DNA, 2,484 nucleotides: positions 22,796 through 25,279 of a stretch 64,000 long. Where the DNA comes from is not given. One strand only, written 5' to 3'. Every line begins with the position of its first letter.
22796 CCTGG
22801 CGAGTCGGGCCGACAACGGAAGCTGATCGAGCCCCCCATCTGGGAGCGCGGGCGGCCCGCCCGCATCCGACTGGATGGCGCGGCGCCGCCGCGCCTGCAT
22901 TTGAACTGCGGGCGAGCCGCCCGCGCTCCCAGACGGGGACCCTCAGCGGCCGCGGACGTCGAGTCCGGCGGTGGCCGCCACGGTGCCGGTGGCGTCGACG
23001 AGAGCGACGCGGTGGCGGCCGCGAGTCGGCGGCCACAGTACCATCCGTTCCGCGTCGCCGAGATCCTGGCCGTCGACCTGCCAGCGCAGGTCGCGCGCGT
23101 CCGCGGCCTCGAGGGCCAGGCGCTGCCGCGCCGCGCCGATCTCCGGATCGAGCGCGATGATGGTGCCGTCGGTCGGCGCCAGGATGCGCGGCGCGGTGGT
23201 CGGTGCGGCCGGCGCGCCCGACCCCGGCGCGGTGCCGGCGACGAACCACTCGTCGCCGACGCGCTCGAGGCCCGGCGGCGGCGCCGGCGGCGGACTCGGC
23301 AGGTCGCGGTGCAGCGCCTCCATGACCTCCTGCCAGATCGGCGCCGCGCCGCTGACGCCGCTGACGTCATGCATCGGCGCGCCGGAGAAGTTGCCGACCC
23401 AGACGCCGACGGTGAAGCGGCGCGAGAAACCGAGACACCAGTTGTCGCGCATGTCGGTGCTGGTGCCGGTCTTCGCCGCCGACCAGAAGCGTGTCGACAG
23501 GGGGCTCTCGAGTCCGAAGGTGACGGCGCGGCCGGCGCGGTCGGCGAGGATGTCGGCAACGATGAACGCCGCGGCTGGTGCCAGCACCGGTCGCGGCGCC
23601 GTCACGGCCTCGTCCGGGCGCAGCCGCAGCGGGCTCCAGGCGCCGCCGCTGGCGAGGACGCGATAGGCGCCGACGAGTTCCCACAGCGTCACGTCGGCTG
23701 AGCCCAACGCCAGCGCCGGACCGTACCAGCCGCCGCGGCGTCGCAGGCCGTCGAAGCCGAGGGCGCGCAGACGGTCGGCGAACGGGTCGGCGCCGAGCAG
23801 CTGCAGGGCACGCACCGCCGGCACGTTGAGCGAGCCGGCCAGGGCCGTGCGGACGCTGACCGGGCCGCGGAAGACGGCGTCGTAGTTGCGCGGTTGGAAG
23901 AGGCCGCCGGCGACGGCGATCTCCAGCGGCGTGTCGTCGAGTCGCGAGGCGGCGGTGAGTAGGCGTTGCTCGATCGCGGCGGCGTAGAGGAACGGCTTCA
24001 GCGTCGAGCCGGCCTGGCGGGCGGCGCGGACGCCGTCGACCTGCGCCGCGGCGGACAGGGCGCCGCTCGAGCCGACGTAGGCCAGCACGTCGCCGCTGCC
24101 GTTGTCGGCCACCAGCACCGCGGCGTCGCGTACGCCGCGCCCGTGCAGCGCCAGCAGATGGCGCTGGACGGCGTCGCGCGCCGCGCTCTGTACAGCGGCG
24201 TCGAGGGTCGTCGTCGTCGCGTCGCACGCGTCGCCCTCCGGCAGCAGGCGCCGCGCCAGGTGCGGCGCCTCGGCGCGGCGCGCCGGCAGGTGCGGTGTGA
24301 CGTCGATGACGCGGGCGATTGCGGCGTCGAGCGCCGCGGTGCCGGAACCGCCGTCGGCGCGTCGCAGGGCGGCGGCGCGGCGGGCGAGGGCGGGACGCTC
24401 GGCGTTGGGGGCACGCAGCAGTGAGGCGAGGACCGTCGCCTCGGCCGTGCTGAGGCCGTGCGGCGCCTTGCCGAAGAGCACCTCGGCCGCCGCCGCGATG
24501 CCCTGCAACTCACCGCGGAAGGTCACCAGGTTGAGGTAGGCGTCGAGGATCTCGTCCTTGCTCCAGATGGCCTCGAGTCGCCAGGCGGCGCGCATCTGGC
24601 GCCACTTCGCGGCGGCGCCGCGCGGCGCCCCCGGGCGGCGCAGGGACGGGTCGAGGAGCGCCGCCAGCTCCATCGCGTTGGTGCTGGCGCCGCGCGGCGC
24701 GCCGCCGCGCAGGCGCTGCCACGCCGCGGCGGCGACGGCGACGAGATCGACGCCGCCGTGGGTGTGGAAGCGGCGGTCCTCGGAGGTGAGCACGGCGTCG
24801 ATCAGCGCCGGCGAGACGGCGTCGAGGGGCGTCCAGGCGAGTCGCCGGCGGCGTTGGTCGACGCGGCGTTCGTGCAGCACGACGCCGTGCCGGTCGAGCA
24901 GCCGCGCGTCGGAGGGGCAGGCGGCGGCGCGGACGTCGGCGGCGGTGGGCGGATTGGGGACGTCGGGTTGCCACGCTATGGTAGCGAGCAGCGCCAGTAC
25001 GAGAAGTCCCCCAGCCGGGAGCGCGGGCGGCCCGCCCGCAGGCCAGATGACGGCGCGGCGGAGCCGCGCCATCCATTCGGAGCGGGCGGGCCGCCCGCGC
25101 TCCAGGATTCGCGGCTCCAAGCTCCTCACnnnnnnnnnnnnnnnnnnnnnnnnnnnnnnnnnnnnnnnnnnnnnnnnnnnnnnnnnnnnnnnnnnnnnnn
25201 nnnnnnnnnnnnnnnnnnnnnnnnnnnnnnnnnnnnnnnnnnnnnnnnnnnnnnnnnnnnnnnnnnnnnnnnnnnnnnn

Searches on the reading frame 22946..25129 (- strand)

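Call 60: search_protein_families(library=pfam, proteins=[window:22946-25129:-], max_evalue=0.00001)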
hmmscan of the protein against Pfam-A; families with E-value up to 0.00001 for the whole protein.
window:22946-25129:- (728 aa): 3 families
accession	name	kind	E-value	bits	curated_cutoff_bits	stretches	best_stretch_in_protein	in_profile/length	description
PF00912.28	Transgly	-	3.2e-41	141.1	27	1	92-256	9-169/178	Transglycosylase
PF06832.18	BiPBP_C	-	3.8e-17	62.4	26.8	1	642-718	7-86/90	Penicillin-Binding Protein C-terminus Family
PF00905.27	Transpeptidase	-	6.5e-15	55.5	22.1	1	337-560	2-245/299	Penicillin binding protein transpeptidase domain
